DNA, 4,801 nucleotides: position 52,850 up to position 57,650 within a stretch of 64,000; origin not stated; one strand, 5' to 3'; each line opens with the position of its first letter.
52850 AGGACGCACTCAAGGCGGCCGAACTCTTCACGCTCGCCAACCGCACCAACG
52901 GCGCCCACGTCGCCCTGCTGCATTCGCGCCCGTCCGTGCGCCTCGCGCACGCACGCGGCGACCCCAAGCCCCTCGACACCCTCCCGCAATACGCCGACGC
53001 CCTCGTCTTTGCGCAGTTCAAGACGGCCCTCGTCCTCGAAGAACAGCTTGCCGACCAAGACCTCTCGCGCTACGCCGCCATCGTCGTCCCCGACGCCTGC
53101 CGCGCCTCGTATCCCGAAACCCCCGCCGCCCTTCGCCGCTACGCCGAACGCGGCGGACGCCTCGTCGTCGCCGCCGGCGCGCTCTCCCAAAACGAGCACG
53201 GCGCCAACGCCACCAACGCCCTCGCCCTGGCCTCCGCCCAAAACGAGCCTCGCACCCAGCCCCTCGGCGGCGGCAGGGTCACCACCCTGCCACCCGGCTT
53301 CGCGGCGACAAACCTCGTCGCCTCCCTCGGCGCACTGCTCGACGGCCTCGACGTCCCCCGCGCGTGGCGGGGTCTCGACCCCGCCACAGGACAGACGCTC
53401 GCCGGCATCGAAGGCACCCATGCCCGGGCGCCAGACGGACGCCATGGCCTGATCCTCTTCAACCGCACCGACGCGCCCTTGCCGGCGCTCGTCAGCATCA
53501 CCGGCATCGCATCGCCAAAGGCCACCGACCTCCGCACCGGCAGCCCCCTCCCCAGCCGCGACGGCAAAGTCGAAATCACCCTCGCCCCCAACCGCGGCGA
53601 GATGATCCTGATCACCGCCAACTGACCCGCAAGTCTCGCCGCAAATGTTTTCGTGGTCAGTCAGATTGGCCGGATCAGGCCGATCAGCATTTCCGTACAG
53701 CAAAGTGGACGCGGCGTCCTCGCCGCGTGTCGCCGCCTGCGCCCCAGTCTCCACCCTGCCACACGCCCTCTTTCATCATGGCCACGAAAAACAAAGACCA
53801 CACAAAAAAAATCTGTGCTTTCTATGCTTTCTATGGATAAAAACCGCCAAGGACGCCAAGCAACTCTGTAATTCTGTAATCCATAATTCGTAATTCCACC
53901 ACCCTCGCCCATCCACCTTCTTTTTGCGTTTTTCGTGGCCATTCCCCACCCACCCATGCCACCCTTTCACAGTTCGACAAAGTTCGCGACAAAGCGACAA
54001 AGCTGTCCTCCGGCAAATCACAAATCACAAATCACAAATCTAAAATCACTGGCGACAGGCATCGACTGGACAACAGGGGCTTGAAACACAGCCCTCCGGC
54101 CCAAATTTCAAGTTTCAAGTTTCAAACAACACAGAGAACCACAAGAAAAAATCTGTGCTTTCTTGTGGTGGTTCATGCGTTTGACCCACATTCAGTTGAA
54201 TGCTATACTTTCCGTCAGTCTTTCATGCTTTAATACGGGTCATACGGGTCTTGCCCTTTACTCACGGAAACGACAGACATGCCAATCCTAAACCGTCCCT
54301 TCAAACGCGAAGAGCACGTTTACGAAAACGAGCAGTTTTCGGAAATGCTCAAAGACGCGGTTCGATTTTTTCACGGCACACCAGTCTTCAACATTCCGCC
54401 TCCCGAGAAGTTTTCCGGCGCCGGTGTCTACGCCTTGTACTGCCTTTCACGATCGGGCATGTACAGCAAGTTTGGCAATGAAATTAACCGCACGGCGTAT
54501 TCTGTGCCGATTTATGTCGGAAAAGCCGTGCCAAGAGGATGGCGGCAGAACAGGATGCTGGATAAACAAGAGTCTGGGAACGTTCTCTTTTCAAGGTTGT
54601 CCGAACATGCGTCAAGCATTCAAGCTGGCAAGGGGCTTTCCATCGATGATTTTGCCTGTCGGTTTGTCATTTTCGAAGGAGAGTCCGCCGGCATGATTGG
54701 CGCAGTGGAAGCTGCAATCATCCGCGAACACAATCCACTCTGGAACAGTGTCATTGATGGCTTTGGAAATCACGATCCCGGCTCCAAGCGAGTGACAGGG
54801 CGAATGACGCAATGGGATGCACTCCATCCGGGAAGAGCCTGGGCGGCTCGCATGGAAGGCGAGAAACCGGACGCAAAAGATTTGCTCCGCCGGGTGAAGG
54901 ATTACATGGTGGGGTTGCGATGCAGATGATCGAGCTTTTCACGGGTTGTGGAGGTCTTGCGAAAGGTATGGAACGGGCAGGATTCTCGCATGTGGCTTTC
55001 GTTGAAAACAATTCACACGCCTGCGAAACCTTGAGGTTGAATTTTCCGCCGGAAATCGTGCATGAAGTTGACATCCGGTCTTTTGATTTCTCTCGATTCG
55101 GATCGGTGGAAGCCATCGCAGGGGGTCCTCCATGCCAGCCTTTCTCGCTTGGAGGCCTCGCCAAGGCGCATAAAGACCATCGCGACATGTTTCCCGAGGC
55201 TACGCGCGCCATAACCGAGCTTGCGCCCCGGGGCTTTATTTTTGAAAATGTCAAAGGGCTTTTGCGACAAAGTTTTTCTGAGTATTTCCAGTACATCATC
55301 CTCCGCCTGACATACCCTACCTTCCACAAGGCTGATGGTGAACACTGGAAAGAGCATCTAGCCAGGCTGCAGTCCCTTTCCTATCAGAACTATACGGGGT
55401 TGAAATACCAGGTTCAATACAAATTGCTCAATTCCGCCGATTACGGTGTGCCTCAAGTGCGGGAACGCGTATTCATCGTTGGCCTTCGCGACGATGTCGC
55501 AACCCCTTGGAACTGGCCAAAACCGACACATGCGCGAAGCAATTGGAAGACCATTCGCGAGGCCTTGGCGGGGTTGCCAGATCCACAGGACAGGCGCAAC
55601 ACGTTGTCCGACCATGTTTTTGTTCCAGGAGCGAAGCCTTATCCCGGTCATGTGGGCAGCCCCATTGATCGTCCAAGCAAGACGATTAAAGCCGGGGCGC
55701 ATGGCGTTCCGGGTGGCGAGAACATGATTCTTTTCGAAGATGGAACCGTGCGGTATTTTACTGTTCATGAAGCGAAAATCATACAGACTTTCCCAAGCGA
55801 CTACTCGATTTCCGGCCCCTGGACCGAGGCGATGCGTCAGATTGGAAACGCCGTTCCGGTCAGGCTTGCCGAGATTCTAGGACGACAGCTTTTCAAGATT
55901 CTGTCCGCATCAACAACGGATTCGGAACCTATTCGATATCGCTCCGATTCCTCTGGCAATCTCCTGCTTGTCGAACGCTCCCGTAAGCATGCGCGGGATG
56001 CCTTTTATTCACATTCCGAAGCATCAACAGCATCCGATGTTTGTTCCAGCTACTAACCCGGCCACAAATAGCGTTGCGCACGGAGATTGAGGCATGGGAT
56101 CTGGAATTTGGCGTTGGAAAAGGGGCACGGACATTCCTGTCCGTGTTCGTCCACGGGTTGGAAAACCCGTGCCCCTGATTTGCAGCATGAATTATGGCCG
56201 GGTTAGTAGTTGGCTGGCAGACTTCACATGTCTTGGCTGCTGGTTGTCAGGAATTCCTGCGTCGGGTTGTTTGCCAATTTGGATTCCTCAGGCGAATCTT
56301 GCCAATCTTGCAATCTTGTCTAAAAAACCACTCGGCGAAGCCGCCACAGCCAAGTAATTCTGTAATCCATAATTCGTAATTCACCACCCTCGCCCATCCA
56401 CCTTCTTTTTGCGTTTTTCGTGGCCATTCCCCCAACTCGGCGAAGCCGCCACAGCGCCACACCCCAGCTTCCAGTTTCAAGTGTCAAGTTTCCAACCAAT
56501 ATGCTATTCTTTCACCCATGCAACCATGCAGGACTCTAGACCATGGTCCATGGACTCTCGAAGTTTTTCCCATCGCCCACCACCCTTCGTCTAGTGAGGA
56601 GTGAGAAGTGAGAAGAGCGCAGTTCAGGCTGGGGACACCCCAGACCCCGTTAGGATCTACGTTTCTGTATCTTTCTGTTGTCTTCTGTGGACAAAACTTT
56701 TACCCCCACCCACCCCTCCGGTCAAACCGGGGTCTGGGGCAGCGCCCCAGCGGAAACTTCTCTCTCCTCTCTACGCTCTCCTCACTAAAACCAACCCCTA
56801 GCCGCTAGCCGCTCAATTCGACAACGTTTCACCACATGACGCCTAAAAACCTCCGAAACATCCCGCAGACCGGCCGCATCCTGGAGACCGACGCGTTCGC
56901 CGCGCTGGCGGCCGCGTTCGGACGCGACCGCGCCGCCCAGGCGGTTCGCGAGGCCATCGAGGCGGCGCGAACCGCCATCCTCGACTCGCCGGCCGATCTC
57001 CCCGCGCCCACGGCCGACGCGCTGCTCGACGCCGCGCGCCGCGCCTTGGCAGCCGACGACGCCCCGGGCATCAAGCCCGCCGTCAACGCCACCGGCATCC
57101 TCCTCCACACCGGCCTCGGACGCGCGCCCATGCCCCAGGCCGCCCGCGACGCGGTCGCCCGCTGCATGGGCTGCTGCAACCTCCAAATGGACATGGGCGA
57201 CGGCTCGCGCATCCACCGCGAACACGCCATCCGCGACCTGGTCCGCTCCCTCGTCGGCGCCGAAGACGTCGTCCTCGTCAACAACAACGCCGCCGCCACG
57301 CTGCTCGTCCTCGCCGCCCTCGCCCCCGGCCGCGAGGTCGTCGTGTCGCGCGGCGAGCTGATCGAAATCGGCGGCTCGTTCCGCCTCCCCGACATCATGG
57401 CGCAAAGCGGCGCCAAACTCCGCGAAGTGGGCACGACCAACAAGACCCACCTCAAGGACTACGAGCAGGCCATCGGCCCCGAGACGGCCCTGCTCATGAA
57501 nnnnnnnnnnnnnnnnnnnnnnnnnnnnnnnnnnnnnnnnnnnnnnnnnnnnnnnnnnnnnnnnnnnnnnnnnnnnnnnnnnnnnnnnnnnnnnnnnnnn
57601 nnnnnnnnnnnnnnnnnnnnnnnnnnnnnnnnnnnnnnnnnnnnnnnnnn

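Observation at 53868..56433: Eco29kI-type restriction-modification island (GIY-YIG REase overlapping a C5-MTase) set between 80-bp direct repeats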

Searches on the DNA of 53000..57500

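Call 50: search_rna_families(source=window, start=53000, end=57500, threshold=evalue, max_evalue=1)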
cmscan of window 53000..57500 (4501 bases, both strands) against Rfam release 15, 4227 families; matches with E-value up to 1: 0.
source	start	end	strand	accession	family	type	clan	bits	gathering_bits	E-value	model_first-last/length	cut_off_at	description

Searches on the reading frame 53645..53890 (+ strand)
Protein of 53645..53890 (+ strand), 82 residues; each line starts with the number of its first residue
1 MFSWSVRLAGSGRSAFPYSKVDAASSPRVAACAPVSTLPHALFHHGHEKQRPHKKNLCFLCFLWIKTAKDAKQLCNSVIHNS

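Call 70: search_protein_families(library=pfam, proteins=[window:53645-53890:+], max_evalue=0.1)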
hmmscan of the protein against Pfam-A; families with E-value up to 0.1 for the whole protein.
window:53645-53890:+ (82 aa): 0 families
